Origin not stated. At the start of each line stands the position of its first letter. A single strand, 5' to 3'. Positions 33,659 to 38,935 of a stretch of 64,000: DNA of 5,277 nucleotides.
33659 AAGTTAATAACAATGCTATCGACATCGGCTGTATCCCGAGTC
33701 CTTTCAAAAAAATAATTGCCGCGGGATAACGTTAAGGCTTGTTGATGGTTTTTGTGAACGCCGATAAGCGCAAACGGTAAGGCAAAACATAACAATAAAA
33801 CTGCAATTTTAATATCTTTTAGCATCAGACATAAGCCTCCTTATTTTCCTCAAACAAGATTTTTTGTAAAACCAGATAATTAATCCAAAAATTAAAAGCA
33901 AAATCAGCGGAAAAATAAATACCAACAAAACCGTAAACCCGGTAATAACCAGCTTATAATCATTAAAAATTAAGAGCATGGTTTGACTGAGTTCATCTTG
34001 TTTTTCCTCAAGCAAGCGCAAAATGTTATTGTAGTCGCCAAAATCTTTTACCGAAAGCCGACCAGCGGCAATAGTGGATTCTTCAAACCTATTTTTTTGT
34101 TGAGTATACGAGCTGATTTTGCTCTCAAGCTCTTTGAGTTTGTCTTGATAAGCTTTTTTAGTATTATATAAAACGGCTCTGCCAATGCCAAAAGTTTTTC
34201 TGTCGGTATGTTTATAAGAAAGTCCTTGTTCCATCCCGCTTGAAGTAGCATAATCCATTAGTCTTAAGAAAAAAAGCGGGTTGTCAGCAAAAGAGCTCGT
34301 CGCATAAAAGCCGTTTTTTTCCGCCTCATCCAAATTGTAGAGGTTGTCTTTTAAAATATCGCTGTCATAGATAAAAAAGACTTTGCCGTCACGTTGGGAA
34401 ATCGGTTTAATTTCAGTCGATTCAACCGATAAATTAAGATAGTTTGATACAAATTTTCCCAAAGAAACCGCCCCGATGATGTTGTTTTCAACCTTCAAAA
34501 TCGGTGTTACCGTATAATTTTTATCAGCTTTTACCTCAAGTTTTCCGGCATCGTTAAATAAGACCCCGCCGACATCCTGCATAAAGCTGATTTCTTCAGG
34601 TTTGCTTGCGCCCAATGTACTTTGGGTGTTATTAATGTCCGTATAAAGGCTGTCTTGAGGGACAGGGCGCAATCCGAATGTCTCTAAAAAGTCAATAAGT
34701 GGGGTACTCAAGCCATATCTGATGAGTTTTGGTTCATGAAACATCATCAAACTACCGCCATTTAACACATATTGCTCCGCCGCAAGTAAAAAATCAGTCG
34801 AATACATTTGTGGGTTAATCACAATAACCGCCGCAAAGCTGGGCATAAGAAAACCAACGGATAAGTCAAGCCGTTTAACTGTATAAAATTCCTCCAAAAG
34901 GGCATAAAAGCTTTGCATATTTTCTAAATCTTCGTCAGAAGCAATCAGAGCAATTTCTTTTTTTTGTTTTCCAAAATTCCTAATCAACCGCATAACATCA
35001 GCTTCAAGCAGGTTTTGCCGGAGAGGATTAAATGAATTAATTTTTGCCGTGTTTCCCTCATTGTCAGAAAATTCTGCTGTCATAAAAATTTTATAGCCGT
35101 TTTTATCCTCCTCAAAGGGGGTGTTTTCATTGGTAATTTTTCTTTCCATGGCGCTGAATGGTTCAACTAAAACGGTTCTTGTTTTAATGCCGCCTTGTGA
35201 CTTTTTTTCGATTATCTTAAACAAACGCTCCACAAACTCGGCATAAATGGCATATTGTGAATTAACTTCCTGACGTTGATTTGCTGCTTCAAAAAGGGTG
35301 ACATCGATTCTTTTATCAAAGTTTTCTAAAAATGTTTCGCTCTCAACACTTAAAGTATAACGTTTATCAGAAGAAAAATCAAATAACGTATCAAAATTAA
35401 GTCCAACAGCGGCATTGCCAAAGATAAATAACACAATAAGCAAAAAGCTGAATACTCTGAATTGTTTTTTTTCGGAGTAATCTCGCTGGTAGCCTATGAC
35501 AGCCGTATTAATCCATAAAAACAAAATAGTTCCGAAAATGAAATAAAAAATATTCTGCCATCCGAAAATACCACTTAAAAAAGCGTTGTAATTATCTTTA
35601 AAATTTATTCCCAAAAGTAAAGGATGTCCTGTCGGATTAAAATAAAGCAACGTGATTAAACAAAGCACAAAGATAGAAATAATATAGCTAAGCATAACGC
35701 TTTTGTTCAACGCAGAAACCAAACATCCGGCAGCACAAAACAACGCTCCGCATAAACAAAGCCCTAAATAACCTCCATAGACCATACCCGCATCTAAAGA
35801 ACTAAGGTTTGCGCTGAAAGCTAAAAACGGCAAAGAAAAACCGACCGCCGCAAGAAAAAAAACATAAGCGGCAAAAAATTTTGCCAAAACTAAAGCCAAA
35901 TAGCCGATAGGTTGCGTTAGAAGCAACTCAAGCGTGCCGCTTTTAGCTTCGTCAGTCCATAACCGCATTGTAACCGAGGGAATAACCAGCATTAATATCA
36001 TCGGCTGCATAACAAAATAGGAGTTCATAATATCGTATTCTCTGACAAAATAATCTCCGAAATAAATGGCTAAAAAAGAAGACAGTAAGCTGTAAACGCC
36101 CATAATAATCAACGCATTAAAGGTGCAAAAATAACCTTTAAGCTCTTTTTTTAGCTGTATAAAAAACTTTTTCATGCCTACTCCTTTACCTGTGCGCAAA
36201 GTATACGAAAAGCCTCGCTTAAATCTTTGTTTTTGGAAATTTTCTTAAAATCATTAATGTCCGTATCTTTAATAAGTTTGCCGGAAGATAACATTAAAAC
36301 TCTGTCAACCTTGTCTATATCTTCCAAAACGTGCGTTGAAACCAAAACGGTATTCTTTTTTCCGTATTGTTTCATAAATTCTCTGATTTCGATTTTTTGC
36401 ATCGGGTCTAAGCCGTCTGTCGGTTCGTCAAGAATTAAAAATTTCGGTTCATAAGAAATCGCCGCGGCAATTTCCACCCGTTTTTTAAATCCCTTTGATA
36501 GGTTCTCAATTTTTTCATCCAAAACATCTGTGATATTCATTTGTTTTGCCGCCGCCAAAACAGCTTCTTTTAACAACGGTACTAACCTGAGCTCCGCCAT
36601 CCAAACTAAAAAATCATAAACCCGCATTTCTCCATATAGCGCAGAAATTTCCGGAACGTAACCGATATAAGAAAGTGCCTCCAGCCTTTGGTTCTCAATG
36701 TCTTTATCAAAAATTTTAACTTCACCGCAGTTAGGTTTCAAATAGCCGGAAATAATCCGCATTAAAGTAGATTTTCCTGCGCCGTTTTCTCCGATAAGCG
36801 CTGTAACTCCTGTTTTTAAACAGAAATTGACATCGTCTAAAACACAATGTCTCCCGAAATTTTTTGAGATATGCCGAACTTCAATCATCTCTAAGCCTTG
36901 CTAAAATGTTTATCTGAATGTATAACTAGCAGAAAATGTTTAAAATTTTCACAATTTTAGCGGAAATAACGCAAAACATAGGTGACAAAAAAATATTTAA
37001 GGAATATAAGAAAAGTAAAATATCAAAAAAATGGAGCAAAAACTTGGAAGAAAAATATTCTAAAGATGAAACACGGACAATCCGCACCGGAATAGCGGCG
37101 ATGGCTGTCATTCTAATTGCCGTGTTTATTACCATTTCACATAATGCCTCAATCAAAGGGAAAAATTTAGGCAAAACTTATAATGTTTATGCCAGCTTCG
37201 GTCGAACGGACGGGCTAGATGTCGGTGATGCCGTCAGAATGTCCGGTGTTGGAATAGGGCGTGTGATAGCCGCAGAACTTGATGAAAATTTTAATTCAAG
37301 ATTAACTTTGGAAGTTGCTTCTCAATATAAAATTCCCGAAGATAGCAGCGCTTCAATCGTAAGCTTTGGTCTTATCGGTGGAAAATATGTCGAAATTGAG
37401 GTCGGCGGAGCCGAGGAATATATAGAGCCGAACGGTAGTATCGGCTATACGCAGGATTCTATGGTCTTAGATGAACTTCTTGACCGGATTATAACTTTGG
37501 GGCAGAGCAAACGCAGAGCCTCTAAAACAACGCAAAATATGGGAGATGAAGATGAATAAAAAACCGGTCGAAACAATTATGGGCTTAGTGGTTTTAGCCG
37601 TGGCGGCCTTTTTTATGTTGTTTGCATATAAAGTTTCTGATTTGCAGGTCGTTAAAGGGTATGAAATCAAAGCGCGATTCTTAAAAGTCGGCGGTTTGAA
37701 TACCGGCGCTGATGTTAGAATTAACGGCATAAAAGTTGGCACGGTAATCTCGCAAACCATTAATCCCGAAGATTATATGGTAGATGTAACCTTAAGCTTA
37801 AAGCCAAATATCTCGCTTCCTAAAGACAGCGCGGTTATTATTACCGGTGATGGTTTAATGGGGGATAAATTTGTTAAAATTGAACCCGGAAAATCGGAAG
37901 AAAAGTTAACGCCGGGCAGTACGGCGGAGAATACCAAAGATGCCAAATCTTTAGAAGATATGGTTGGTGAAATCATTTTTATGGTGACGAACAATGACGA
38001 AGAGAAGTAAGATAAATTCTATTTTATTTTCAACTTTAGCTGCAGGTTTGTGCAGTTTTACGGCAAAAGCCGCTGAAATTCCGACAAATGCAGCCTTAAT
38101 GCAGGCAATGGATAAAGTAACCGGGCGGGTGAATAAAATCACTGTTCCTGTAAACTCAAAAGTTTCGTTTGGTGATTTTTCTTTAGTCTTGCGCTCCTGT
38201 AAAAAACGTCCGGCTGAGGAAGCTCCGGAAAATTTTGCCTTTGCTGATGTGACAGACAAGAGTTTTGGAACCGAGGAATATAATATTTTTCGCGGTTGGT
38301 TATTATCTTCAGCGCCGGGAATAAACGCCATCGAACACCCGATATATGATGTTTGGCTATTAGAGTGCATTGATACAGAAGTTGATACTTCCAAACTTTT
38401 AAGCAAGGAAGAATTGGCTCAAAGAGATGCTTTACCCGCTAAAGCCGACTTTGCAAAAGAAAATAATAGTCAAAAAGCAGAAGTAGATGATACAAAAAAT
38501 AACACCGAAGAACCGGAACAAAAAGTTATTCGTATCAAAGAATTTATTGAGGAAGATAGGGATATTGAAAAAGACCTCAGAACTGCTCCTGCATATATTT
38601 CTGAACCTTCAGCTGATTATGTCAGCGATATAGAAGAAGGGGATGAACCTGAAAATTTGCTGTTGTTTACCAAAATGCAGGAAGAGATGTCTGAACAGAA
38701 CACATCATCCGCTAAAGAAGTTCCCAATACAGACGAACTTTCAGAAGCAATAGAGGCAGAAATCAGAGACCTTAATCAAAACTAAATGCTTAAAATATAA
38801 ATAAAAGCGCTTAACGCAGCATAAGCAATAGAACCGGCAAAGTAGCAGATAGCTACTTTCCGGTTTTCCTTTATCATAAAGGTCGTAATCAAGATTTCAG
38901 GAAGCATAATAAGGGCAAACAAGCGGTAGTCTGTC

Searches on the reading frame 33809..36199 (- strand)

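Call 31: search_protein_families(library=pfam, proteins=[window:33809-36199:-], max_evalue=0.00001)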
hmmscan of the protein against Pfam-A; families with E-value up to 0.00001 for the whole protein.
window:33809-36199:- (796 aa): 4 families
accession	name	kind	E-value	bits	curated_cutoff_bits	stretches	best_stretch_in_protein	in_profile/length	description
PF09822.16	ABC_transp_aux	-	2.1e-12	47.4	34.7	1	413-533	1-133/288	ABC-type uncharacterized transport system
PF12730.13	ABC2_membrane_4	-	5.4e-07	30.2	27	1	25-178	17-175/179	ABC-2 family transporter protein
PF23357.1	DUF7088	-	2.4e-06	28.1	27.8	1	277-373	1-100/105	Domain of unknown function (DUF7088)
PF12679.13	ABC2_membrane_2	-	4.2e-06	26.7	27.2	1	75-186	84-199/283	ABC-2 family transporter protein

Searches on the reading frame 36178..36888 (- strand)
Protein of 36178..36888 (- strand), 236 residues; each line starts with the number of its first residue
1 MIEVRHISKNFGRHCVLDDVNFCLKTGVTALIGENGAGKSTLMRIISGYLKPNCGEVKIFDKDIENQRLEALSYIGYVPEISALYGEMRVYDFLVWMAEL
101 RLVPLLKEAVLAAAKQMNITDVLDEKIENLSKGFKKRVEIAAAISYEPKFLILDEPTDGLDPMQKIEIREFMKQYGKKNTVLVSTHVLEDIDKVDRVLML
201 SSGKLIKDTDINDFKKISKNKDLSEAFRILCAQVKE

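Call 31: search_protein_families(library=pfam, proteins=[window:36178-36888:-], max_evalue=0.00001)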
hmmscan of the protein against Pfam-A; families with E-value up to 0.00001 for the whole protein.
window:36178-36888:- (236 aa): 3 families
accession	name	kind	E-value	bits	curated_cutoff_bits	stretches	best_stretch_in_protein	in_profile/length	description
PF00005.33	ABC_tran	-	2.6e-28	99.8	25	1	17-157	1-136/137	ABC transporter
PF13304.12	AAA_21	-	1.4e-12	48.8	27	1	126-186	234-298/304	AAA domain, putative AbiEii toxin, Type IV TA system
PF02463.25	SMC_N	-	1.5e-06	28.3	40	0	20-46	18-44/220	RecF/RecN/SMC N terminal domain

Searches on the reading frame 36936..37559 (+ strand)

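Call 31: search_protein_families(library=pfam, proteins=[window:36936-37559:+], max_evalue=0.00001)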
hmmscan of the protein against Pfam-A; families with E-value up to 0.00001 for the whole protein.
window:36936-37559:+ (207 aa): 1 family
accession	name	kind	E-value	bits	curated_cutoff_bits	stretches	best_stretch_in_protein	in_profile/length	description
PF02470.25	MlaD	-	2.9e-17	63.1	25.1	1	81-157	2-81/81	MlaD protein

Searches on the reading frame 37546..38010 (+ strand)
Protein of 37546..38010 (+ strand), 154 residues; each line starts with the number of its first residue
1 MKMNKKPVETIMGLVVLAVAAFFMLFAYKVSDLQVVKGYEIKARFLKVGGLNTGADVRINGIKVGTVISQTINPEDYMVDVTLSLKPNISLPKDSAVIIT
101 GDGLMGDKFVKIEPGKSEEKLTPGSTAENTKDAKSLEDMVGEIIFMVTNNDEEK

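Call 31: search_protein_families(library=pfam, proteins=[window:37546-38010:+], max_evalue=0.00001)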
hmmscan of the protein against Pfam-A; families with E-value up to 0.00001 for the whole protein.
window:37546-38010:+ (154 aa): 1 family
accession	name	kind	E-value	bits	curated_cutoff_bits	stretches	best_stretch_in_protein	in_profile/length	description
PF02470.25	MlaD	-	9.8e-20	71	25.1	1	37-115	1-81/81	MlaD protein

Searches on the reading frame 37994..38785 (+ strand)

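Call 32: search_protein_families(library=pfam, proteins=[window:37994-38785:+], max_evalue=0.00001)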
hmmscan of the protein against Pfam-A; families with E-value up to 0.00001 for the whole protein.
window:37994-38785:+ (263 aa): 1 family
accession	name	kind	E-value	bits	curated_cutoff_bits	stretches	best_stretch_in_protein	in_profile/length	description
PF09923.14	DUF2155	-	1e-26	93.3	27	1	34-125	1-89/89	Uncharacterized protein conserved in bacteria (DUF2155)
